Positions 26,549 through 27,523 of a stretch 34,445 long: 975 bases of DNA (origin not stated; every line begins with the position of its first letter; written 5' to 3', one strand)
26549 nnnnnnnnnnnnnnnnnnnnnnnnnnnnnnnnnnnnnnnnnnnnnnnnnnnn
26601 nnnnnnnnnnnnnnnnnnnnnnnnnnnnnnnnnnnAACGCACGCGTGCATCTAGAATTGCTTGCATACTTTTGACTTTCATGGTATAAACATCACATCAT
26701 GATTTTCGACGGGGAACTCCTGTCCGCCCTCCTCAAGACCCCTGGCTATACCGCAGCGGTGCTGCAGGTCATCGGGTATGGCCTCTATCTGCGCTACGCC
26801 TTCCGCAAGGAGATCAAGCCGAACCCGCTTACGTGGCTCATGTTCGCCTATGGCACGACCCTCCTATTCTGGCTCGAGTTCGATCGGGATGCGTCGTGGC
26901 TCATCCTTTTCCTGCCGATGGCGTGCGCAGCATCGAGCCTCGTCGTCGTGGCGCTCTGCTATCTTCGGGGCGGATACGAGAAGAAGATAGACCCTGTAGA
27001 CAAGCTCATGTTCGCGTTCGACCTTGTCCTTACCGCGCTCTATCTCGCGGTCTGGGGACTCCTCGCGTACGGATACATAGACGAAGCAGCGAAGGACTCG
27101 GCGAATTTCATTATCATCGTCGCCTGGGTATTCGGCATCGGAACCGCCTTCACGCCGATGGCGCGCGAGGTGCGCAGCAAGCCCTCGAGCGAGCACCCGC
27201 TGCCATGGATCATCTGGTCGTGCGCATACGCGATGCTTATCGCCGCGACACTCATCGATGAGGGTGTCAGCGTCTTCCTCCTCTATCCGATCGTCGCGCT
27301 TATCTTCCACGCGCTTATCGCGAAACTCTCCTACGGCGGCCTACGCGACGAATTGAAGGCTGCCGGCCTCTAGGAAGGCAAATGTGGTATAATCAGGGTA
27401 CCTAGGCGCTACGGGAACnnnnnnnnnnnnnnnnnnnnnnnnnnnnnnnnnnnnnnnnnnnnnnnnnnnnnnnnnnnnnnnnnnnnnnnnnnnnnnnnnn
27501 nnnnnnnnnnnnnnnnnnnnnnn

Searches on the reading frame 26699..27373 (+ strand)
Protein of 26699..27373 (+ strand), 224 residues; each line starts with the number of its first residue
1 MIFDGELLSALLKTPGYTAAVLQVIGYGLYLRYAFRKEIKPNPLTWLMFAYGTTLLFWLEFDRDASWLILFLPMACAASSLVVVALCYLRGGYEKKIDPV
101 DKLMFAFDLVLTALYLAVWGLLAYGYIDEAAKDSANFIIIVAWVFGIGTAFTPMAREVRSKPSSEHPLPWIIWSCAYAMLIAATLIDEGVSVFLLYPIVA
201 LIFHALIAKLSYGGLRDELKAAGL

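Call 3: search_protein_families(library=pfam, proteins=[window:26699-27373:+], max_evalue=0.01)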
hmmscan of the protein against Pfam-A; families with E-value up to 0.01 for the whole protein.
window:26699-27373:+ (224 aa): 0 families

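Call 26: find_homologous_proteins(query=window:26699-27373:+, max_evalue=0.001)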
Query window:26699-27373:+ (224 aa): 7 proteins with E <= 0.001 among 584 candidates.
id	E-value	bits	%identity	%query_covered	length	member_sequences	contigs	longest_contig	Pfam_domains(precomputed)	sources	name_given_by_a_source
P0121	2.5e-142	490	100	100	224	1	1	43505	-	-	-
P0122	3.9e-41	159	43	81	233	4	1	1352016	-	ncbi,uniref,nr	ncbi:hypothetical protein [Caulobacter segnis]|uniref:hypothetical protein n=1 Tax=Caulobacter segni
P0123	6.7e-36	142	43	83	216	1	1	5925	-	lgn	-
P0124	8.8e-32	129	40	84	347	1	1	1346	-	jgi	jgi:hypothetical protein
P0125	1.2e-28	118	38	90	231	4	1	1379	-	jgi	-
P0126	8.9e-27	112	35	96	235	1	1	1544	-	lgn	-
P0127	4.2e-17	80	30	91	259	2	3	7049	-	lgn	-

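Call 34: predict_structure(alignment_id=A2)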
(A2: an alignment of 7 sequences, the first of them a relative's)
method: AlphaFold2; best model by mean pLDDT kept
length: 224 residues; sequences in the alignment: 7
mean_pLDDT: 89.2   pTM: 0.85
mean pLDDT of the five models: 89.2, 88.8, 88.8, 88.7, 87.8
residues with pLDDT >= 90: 140; 70-90: 74; 50-70: 9; < 50: 1
segments of 3 or more residues with pLDDT < 50: none
pLDDT, mean of each block of 10 residues (from residue 1): 69 88 97 91 86 93 94 95 91 71 85 95 96 94 82 85 90 98 94 94 95 84 78
secondary structure, 60 per line:
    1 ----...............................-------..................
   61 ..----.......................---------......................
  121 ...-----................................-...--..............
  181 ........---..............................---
elements in order: H5-35 H43-62 H67-89 H99-123 H129-160 H167-188 H192-221

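Call 36: fold_search(model_id=the predicted structure, library=pdb)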
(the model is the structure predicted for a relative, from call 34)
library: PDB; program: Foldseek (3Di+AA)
matches with E <= 10: 404; with E <= 0.001: 0
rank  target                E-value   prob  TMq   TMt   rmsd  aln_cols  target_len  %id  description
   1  5ctg_C                1.3e-02  1.00  0.55  0.56   6.6       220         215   13  The 3.1 A resolution structure of a eukaryotic SWEET transporter (released 2015-10-28)
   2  7zk1_A                1.5e-02  1.00  0.51  0.47   7.2       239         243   12  Crystal structure of cystinosin from Arabidopsis thaliana bound to sybody and nanobody (released 2022-08-31)
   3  8dkw_P                2.3e-02  1.00  0.59  0.43   5.9       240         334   10  Cryo-EM structure of cystinosin N288K mutant in a cytosol-open state at pH5.0 (released 2022-09-21)
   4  7zkz_A                4.0e-02  0.99  0.47  0.46   7.6       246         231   11  Crystal structure of cystinosin from Arabidopsis thaliana bound to two nanobodies (released 2022-08-31)
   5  5xpd                  5.7e-02  1.00  0.57  0.49   5.8       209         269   10  Sugar transporter of AtSWEET13 in inward-facing state with a substrate analog (released 2017-09-13)
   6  6i6j_A                7.5e-02  1.00  0.52  0.56   6.6       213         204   14  Crystal structure of the KDEL receptor bound to synthetic nanobody. (released 2019-02-27)
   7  5cth_A                8.9e-02  1.00  0.51  0.53   6.5       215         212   14  The 3.7 A resolution structure of a eukaryotic SWEET transporter (released 2015-10-28)
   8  7rxc_K                9.3e-02  1.00  0.48  0.52   6.9       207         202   14  CryoEM structure of KDELR with Legobody (released 2021-10-06)
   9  8apy_A                1.0e-01  1.00  0.53  0.57   6.3       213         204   13  Crystal structure of the H12A variant of the KDEL receptor bound to sybody (released 2023-08-23)
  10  6i6b                  1.1e-01  1.00  0.53  0.58   6.5       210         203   13  Crystal structure of the KDEL receptor in the peptide free state. (released 2019-02-27)
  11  7oye_A                1.5e-01  0.99  0.53  0.56   6.5       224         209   14  Crystal structure of the KDEL receptor bound to HDEL peptide at pH 7.0 (released 2022-07-13)
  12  6y7v_A                1.9e-01  0.98  0.47  0.49   6.4       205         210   13  Crystal structure of the KDEL receptor bound to HDEL peptide at pH 6.0 (released 2021-02-10)
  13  6i6h_A                2.2e-01  0.99  0.54  0.57   6.4       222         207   15  Crystal structure of the KDEL receptor in the peptide bound state (released 2019-02-27)
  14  5cth_C                2.5e-01  0.96  0.49  0.50   6.7       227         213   13  The 3.7 A resolution structure of a eukaryotic SWEET transporter (released 2015-10-28)
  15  6zxr_A                2.8e-01  0.98  0.47  0.49   6.8       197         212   13  Crystal structure of the KDEL receptor bound to RDEL peptide at pH 6.0 (released 2021-02-24)
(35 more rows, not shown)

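Call 37: search_protein_families(library=pfam, alignment_id=A2, max_evalue=5)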
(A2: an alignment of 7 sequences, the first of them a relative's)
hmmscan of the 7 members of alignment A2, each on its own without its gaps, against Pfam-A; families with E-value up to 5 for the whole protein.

A. member 1, P0121 (224 aa): 0 families

B. families by the number of members that match (of 7 scanned): 6 families
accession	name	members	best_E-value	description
PF06570.16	DUF1129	2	0.041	Protein of unknown function (DUF1129)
PF11982.13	DUF3483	1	0.00042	Domain of unknown function (DUF3483)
PF13829.11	DUF4191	1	0.29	Domain of unknown function (DUF4191)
PF05228.19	CHASE4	1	0.45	CHASE4 domain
PF09721.15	Exosortase_EpsH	1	0.54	Transmembrane exosortase (Exosortase_EpsH)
PF14015.11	DUF4231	1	3.6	Protein of unknown function (DUF4231)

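Call 43: find_encoding_contigs(protein=P0122, flank=5000, max_places=2)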
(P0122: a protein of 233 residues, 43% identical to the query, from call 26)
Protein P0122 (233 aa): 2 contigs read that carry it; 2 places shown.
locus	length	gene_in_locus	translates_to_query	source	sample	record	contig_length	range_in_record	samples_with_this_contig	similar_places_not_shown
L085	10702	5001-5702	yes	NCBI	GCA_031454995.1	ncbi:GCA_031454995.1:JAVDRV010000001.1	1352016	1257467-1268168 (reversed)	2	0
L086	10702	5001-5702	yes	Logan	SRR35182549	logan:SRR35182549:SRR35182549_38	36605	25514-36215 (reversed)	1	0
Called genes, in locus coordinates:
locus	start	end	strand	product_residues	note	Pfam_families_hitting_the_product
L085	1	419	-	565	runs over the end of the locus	PF07690:MFS_1, PF13000:Acatn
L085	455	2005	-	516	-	PF00512:HisKA, PF02518:HATPase_c, PF00072:Response_reg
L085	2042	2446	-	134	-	PF13335:Mg_chelatase_C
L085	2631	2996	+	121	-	PF13560:HTH_31 (weak), PF01381:HTH_3 (weak)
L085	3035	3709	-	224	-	PF01582:TIR, PF13676:TIR_2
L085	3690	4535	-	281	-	PF25678:DUF7946, PF25679:DUF7947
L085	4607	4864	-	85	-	PF13560:HTH_31, PF01381:HTH_3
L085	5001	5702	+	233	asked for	-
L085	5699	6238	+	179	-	PF00856:SET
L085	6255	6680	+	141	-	-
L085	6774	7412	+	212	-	-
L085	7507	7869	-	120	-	-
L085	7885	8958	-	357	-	-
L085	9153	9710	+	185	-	-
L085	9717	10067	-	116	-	-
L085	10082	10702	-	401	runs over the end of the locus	PF10412:TrwB_AAD_bind (faint)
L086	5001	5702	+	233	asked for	-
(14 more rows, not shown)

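Call 44: find_encoding_contigs(protein=P0127, flank=5000, max_places=2)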
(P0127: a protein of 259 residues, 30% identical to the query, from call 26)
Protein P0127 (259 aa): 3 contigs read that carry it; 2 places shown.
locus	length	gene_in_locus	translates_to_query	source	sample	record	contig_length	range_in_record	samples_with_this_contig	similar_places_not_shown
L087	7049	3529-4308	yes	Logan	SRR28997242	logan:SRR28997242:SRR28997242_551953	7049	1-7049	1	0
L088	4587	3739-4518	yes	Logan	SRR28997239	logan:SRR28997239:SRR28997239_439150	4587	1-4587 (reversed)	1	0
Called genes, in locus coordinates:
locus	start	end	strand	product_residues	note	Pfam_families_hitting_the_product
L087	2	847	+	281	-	?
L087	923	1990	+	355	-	PF00226:DnaJ, PF01556:DnaJ_C, PF00684:DnaJ_CXXCXGXG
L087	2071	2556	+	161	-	-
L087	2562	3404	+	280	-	PF17284:Spermine_synt_N, PF01564:Spermine_synth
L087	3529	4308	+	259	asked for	-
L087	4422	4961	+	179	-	PF10936:DUF2617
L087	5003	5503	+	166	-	PF00856:SET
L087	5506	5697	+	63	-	-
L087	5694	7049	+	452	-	?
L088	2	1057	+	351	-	?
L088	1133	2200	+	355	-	PF00226:DnaJ, PF01556:DnaJ_C, PF00684:DnaJ_CXXCXGXG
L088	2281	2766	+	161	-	-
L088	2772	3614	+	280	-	PF17284:Spermine_synt_N, PF01564:Spermine_synth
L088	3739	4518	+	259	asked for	-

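Call 45: find_encoding_contigs(protein=P0123, flank=5000, max_places=1)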
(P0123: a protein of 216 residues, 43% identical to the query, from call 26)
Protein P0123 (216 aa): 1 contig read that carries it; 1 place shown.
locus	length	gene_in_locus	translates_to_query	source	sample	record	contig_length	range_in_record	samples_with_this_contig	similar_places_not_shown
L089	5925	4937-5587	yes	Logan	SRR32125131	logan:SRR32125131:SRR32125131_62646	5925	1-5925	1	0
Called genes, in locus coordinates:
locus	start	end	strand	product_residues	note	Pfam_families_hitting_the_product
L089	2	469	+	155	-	?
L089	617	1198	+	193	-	PF20803:PaaX_M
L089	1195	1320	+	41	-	-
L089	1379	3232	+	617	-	PF00012:HSP70, PF06723:MreB_Mbl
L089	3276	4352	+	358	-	PF00226:DnaJ, PF01556:DnaJ_C, PF00684:DnaJ_CXXCXGXG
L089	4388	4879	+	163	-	-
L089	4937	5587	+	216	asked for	-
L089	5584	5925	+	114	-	?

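Call 46: find_related_loci(query=A2, collection=metagenome_contigs, flank=6000)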
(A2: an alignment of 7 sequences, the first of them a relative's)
Query A2 (224 aa) in metagenome_contigs; peptide patterns used: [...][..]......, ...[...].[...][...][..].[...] (x = any residue, [..] = any of these).
240 stretches matched a pattern; 65 encode a relative of the query (tblastn E <= 1e-3); 65 distinct loci.
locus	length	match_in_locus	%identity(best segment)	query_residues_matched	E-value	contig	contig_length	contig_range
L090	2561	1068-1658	42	16-211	5e-48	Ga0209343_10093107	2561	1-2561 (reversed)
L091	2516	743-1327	45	16-208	6e-47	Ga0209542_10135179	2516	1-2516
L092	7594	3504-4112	43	16-220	2e-46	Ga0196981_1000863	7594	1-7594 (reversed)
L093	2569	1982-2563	44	16-208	2e-45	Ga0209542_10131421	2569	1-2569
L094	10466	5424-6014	43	14-208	6e-45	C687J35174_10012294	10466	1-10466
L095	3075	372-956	42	16-208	3e-44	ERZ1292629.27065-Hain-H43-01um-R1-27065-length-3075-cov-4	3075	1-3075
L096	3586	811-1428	41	16-218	2e-43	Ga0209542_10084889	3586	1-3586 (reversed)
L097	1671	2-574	41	20-208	1e-43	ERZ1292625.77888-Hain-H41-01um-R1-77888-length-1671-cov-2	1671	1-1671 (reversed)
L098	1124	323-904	41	16-211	3e-44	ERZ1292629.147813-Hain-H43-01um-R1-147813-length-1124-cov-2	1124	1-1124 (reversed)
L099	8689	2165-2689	45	16-189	4e-42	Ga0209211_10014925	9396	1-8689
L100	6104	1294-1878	39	16-208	2e-41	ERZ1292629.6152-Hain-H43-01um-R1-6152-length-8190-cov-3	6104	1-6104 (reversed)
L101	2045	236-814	38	19-210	1e-40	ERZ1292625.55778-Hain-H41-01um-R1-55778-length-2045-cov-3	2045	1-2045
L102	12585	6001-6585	45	16-208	1e-40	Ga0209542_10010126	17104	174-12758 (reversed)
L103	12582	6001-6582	43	16-208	1e-44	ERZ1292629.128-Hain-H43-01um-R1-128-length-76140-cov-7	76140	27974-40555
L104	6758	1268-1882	37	19-208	2e-38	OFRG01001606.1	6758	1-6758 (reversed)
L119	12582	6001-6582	38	19-211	2e-32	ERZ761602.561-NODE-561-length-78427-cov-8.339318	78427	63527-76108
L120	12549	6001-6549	38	26-214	8e-32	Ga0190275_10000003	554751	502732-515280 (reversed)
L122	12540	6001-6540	38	26-211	1e-31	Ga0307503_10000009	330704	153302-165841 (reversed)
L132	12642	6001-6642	33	16-219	8e-28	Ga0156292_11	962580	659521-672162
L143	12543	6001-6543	26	16-208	3e-14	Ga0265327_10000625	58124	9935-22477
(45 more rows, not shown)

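Call 51: search_protein_families(library=pfam, proteins=[L120:7301-8047:+, L120:8164-8568:+, L120:8632-9198:+, L120:11773-12549:+, L120:3380-5710:-, L122:3333-5741:+, L132:6741-8174:+, L143:6782-7900:+, L085:6774-7412:+, L119:7286-7762:+], max_evalue=0.01)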
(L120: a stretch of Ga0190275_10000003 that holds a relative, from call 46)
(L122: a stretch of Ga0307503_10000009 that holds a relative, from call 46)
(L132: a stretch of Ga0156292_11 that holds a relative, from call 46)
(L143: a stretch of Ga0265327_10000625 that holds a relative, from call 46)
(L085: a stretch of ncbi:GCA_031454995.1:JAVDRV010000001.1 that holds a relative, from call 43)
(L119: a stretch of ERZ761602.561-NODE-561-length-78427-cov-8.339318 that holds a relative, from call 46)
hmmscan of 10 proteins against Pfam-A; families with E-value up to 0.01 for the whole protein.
L120:7301-8047:+ (248 aa): 1 family
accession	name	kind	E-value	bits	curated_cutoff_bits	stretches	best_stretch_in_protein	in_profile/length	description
PF09694.16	Gcw_chp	-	1.3e-41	143.6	24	1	39-227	2-205/230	Bacterial protein of unknown function (Gcw_chp)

L120:8164-8568:+ (134 aa): 0 families

L120:8632-9198:+ (188 aa): 0 families

L120:11773-12549:+ (259 aa): 1 family
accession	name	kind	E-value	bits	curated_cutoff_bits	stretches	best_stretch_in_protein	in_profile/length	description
PF12704.14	MacB_PCD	-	8e-18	65.9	27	1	46-256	2-200/207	MacB-like periplasmic core domain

L120:3380-5710:- (776 aa): 3 families
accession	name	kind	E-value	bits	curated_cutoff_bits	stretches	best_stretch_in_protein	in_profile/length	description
PF00563.25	EAL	-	1.4e-69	234.5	31.3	1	494-722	3-235/236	EAL domain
PF00990.26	GGDEF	-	1.2e-41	142.6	23.8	1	318-472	1-160/161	Diguanylate cyclase, GGDEF domain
PF05228.19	CHASE4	-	3.5e-09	37.4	26.2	1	58-234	2-134/140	CHASE4 domain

L122:3333-5741:+ (802 aa): 0 families

L132:6741-8174:+ (477 aa): 3 families
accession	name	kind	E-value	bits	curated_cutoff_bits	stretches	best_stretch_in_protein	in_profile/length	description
PF16653.10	Sacchrp_dh_C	-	7e-30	105.5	31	1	161-445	1-262/265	Saccharopine dehydrogenase C-terminal domain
PF03435.24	Sacchrp_dh_NADP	-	1.5e-25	90.4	25.1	1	15-157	1-129/129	Saccharopine dehydrogenase NADP binding domain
PF24924.1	DUF7745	-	0.0036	16.9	26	1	148-228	183-255/341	Domain of unknown function (DUF7745)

L143:6782-7900:+ (372 aa): 2 families
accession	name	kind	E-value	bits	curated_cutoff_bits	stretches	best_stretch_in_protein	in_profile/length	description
PF04055.27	Radical_SAM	-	2.3e-17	64.1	29.5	1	16-164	3-148/166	Radical SAM superfamily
PF13186.11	SPASM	-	5e-08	33.6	21.5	1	265-321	8-66/67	Iron-sulfur cluster-binding domain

L085:6774-7412:+ (212 aa): 0 families

L119:7286-7762:+ (158 aa): 0 families

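Call 54: find_homologous_proteins(query=A3, max_evalue=0.001)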
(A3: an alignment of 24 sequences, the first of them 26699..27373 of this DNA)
Query A3 (24 sequences) (224 aa, profile of the alignment): 44 proteins with E <= 0.001 among 8000 candidates.
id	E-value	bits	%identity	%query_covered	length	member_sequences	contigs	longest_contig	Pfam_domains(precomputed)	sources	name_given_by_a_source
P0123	3.5e-72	260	43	83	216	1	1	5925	-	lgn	-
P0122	2.4e-70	254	43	81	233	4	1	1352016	-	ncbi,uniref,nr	ncbi:hypothetical protein [Caulobacter segnis]|uniref:hypothetical protein n=1 Tax=Caulobacter segni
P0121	4.3e-70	253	100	100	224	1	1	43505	-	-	-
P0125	1.1e-68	249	38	90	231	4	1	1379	-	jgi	-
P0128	1.9e-67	245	39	93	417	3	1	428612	PF05228.20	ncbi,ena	-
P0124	1.1e-66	242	40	84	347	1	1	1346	-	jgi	jgi:hypothetical protein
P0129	4.4e-65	237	31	90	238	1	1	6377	-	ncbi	-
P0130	1.1e-63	233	41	92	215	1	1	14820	-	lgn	-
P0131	1.6e-63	232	33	86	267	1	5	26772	-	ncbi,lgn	-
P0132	6.9e-62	227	40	88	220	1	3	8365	-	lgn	-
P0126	3.4e-61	224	35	96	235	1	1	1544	-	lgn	-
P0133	2.4e-57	212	38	96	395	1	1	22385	PF00856.34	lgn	-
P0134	4.9e-53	198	25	86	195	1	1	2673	-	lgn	-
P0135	1.1e-51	193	27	88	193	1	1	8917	-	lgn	-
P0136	1.7e-51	193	25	95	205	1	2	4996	-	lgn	-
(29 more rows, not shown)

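Call 55: find_encoding_contigs(protein=P0128, flank=6000, max_places=2)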
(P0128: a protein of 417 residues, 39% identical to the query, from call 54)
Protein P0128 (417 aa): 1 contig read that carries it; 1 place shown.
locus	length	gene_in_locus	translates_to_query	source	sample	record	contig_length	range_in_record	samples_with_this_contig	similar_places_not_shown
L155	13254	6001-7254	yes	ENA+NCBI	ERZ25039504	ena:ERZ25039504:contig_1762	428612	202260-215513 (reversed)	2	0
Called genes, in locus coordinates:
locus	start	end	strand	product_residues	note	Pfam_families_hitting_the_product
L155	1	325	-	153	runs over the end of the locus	-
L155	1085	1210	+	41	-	PF23858:DUF7220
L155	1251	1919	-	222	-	-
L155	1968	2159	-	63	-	-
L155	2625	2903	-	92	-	-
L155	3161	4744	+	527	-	PF00989:PAS, PF13188:PAS_8 (faint), PF08447:PAS_3 (weak), PF08448:PAS_4, PF13426:PAS_9, PF07536:HWE_HK, PF07568:HisKA_2 (weak)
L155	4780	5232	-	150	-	PF13358:DDE_3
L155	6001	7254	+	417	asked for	PF05228:CHASE4 (faint)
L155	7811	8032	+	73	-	-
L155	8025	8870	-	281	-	-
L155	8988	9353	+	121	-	-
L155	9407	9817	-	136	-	-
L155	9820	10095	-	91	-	-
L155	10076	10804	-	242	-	-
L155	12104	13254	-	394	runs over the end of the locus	PF08447:PAS_3, PF07536:HWE_HK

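Call 56: find_encoding_contigs(protein=P0133, flank=6000, max_places=2)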
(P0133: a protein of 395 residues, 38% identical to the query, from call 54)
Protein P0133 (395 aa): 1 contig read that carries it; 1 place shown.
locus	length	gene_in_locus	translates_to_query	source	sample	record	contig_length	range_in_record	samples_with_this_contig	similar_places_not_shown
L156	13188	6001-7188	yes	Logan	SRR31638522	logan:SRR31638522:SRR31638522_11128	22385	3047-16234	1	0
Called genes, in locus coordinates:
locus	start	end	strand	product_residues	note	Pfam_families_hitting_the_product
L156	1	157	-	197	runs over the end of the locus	-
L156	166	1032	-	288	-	PF13827:DUF4189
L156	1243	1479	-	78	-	-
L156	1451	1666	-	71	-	-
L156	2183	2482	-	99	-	-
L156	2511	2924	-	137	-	-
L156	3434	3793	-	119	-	-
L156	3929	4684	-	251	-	-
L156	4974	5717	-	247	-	-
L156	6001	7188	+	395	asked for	PF00856:SET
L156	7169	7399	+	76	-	-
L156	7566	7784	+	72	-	PF05930:Phage_AlpA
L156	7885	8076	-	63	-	-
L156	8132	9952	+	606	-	PF24096:DUF7379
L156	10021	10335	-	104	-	-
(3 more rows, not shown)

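Call 59: search_protein_families(library=padloc, proteins=[window:26699-27373:+, P0133], max_evalue=0.01)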
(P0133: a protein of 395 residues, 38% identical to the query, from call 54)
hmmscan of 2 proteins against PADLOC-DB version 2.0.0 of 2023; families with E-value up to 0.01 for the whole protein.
window:26699-27373:+ (224 aa): 0 families

P0133 (395 aa): 0 families

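Call 60: search_protein_families(library=ncbifam, proteins=[window:26699-27373:+, P0133], max_evalue=0.01)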
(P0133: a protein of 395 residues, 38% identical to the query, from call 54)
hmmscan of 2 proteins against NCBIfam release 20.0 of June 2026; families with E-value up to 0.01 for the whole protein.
window:26699-27373:+ (224 aa): 0 families

P0133 (395 aa): 0 families

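Call 67: search_protein_representatives(alignment_id=A2)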
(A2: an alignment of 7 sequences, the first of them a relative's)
Query: 7 sequences, 224 profile positions. Proteins with E-value up to 0.001 (for the whole library): 593; up to 1e-10: 269; up to 1e-30: 106. The best 150 are listed.
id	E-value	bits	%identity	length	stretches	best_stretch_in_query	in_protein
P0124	7.9e-98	342.6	-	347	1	4-223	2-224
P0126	6.4e-95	333.1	-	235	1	1-223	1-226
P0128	8.3e-89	313.1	-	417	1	6-221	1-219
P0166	6.1e-87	307.0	-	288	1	5-220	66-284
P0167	6.4e-75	267.7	-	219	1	7-212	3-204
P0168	7.6e-70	251.1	-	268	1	7-218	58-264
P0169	1.2e-69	250.4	-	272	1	5-217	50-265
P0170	1.1e-68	247.4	-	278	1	8-222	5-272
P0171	1.6e-66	240.3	-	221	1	6-215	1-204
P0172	2.2e-64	233.2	-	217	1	7-218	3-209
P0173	1.3e-63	230.8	-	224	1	7-213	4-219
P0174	1.1e-62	227.7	-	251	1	2-214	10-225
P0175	2.3e-62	226.7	-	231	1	6-216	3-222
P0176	1.2e-61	224.3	-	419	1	6-215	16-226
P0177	8.2e-61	221.6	-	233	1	5-222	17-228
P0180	1.9e-59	217.1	-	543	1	9-214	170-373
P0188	2.5e-58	213.5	-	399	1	10-214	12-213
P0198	3.7e-55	203.1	-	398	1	7-212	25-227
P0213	2.1e-51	190.8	-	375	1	7-216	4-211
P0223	5.7e-49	182.8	-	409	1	9-215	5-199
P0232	7.1e-47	176.0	-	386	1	9-214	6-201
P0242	1.3e-43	165.3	-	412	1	9-221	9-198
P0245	1.1e-42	162.3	-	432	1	4-218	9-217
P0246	1.8e-42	161.6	-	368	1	8-220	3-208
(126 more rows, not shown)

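Call 68: search_protein_families(library=pfam, proteins=[P0176, P0180, P0188, P0198, P0213, P0223, P0232, P0242, P0245, P0246], max_evalue=0.001)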
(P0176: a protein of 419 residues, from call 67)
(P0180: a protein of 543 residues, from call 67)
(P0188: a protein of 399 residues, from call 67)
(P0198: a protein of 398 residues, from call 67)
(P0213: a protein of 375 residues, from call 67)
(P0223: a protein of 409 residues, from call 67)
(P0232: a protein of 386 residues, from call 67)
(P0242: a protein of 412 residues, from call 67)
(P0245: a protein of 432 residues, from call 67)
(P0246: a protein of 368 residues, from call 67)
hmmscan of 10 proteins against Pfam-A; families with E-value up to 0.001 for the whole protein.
P0176 (419 aa): 1 family
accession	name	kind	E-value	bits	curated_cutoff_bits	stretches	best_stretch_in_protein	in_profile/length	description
PF00856.33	SET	-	1.6e-11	45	22.4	1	268-355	3-104/105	SET domain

P0180 (543 aa): 1 family
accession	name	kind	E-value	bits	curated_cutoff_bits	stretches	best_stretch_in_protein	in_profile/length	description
PF00856.33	SET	-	7e-13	49.3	22.4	1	395-484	1-104/105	SET domain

P0188 (399 aa): 1 family
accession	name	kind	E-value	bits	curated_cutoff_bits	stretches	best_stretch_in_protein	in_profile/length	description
PF00856.33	SET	-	1.8e-12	48.1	22.4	1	253-341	1-104/105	SET domain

P0198 (398 aa): 1 family
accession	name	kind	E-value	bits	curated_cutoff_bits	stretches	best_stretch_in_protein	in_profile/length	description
PF00856.33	SET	-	1e-10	42.4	22.4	1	251-340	1-104/105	SET domain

P0213 (375 aa): 1 family
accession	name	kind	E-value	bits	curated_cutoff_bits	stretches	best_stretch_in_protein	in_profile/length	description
PF00856.33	SET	-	6.8e-11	43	22.4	1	226-316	1-104/105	SET domain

P0223 (409 aa): 1 family
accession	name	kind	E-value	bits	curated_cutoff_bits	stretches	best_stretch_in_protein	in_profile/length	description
PF00856.33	SET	-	6.1e-11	43.1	22.4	1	222-306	1-104/105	SET domain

P0232 (386 aa): 1 family
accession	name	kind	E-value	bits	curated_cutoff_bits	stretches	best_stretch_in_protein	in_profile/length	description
PF00856.33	SET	-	2.6e-10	41.1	22.4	1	222-310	1-104/105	SET domain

P0242 (412 aa): 1 family
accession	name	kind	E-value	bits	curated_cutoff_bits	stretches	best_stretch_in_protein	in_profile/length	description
PF00856.33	SET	-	6.5e-10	39.8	22.4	1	235-319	1-104/105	SET domain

P0245 (432 aa): 1 family
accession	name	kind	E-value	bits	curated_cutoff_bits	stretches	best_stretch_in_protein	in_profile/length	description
PF00856.33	SET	-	2.7e-08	34.6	22.4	1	301-337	61-104/105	SET domain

P0246 (368 aa): 1 family
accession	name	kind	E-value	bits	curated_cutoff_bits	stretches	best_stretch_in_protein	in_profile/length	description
PF00856.33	SET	-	1.3e-11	45.3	22.4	1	217-307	1-104/105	SET domain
